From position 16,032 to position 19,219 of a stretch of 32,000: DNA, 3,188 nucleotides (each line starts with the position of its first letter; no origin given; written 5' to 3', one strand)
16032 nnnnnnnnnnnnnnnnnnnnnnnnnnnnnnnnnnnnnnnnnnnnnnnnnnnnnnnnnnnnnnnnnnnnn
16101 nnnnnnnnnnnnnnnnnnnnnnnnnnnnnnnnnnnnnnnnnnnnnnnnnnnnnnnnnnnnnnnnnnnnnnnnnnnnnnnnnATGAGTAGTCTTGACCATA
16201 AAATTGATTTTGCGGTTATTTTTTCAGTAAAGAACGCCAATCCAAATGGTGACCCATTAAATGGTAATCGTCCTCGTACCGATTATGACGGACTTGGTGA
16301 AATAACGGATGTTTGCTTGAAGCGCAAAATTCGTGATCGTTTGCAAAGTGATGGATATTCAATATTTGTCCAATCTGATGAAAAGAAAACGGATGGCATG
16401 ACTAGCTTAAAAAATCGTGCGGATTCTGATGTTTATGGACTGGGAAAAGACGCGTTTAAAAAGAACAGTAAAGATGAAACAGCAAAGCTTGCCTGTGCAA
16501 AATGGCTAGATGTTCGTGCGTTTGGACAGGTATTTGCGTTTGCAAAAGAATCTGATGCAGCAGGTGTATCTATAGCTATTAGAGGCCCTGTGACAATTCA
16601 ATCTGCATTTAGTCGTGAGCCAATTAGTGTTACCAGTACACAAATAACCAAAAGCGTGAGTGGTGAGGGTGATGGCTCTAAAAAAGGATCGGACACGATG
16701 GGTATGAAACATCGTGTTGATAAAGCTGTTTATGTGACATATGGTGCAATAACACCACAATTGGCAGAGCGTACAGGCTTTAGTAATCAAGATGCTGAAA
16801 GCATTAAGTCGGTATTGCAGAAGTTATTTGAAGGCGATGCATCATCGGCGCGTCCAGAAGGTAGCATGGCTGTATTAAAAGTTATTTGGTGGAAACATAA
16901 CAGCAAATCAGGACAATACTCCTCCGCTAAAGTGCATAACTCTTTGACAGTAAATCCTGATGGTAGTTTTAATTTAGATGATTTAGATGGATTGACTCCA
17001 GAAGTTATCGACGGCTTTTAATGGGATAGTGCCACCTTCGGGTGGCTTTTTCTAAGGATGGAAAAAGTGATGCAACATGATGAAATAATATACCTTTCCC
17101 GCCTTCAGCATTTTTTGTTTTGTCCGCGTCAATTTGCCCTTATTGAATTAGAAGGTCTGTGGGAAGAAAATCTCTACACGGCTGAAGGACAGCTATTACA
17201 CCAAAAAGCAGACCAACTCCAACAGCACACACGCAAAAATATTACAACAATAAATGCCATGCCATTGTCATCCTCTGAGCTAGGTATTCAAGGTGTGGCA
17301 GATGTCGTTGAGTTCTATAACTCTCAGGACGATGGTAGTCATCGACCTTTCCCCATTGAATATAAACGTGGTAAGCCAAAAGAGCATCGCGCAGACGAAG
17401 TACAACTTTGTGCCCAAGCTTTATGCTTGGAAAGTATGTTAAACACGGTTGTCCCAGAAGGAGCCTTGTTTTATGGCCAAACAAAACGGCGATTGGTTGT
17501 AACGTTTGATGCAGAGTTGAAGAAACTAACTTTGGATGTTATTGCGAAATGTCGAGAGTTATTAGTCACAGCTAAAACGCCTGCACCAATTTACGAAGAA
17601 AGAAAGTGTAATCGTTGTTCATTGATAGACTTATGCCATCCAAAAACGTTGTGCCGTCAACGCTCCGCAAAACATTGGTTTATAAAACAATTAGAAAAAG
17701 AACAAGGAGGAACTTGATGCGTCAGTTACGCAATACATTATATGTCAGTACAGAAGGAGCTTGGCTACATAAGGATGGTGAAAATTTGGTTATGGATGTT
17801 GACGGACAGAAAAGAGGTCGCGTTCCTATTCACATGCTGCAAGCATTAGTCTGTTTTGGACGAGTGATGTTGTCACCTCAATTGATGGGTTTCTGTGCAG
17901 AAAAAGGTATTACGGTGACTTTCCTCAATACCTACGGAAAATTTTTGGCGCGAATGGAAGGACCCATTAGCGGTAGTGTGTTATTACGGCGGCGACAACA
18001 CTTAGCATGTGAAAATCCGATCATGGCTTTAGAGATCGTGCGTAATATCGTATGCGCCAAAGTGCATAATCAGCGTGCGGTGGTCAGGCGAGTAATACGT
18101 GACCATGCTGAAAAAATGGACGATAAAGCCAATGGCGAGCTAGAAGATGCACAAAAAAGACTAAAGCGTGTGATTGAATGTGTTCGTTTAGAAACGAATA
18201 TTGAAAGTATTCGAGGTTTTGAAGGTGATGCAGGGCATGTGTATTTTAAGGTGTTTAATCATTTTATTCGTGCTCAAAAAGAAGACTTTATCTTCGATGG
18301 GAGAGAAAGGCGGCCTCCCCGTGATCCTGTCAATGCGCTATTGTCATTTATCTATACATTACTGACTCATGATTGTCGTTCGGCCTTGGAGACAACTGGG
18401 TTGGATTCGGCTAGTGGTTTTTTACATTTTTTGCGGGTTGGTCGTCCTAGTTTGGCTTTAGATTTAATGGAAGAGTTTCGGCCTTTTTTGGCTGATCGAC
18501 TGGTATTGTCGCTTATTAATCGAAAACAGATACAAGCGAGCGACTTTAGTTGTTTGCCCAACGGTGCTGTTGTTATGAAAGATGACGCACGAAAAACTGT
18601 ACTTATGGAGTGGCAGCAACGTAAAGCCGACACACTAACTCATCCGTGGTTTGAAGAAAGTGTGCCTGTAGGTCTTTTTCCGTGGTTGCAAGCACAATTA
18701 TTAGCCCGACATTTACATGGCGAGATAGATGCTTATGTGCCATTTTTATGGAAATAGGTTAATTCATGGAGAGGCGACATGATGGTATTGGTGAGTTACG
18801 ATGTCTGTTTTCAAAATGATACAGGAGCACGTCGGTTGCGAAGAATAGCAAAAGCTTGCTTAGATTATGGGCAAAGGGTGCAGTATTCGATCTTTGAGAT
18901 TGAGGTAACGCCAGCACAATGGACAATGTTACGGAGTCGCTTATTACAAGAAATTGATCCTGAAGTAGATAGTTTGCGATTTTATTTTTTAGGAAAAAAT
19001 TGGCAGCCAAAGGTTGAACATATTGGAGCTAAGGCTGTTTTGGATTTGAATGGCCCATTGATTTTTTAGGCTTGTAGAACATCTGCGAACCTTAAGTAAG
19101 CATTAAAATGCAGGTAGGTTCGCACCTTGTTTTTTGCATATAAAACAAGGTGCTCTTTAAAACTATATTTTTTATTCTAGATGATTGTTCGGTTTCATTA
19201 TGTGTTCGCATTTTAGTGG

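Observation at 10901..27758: Intact type I-C CRISPR-Cas locus embedded in, and co-oriented with, a phage virion-gene cluster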

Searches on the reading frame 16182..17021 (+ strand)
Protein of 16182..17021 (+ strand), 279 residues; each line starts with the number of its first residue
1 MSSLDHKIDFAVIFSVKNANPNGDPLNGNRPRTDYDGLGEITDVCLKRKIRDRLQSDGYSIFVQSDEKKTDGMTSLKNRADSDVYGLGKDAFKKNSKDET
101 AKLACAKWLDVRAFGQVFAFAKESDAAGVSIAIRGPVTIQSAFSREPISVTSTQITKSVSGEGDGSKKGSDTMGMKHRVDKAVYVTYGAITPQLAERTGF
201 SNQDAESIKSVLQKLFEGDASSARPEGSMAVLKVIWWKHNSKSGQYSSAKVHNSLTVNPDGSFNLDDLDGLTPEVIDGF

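Call 5: search_protein_families(library=pfam, proteins=[window:16182-17021:+])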
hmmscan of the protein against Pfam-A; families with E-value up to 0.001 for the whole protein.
window:16182-17021:+ (279 aa): 1 family
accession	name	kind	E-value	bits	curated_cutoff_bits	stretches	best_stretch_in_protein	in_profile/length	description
PF05107.17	Cas_Cas7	-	2.6e-75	253.7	33.2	1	7-260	2-232/249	CRISPR-associated protein Cas7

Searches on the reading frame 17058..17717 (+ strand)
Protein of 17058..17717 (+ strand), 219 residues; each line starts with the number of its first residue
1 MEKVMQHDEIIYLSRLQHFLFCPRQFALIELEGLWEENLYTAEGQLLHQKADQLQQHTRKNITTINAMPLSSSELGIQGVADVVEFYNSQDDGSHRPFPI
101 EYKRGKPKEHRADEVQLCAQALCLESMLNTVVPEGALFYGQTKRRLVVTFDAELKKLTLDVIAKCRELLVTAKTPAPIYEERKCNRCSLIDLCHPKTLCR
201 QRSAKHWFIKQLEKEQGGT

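Call 5: search_protein_families(library=pfam, proteins=[window:17058-17717:+])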
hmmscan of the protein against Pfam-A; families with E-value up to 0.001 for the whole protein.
window:17058-17717:+ (219 aa): 2 families
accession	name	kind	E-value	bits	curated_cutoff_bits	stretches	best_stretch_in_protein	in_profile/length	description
PF01930.23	Cas_Cas4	-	5.1e-21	75.9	22.7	1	14-194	3-159/160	Domain of unknown function DUF83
PF12705.13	PDDEXK_1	-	1.9e-09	38.3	22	1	74-194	118-247/247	PD-(D/E)XK nuclease superfamily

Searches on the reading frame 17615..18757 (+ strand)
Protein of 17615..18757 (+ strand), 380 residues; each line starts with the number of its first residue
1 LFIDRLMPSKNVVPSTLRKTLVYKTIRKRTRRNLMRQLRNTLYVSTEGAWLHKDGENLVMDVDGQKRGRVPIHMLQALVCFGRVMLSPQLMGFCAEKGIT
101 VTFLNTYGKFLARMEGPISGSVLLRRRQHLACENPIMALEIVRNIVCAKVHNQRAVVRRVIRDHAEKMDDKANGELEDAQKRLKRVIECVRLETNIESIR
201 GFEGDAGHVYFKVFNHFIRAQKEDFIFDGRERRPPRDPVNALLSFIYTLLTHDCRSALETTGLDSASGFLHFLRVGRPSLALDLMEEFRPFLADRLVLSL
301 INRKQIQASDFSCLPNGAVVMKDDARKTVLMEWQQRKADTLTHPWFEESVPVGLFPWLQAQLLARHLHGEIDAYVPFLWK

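Call 5: search_protein_families(library=pfam, proteins=[window:17615-18757:+])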
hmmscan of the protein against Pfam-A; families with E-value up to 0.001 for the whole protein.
window:17615-18757:+ (380 aa): 1 family
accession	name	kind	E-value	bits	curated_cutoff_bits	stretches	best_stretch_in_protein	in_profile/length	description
PF01867.21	Cas_Cas1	-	9.9e-103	343.6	22.3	1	42-335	1-283/283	CRISPR associated protein Cas1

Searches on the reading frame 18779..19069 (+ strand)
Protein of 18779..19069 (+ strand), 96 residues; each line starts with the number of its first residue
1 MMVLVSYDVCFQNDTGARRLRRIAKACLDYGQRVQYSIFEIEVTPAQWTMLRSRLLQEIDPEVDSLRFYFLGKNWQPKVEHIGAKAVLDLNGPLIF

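Call 5: search_protein_families(library=pfam, proteins=[window:18779-19069:+])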
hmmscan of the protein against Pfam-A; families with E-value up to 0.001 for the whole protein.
window:18779-19069:+ (96 aa): 1 family
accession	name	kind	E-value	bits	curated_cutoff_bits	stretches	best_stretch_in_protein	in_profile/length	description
PF09827.14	CRISPR_Cas2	-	2.7e-25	88.8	23.8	1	1-78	1-73/74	CRISPR associated protein Cas2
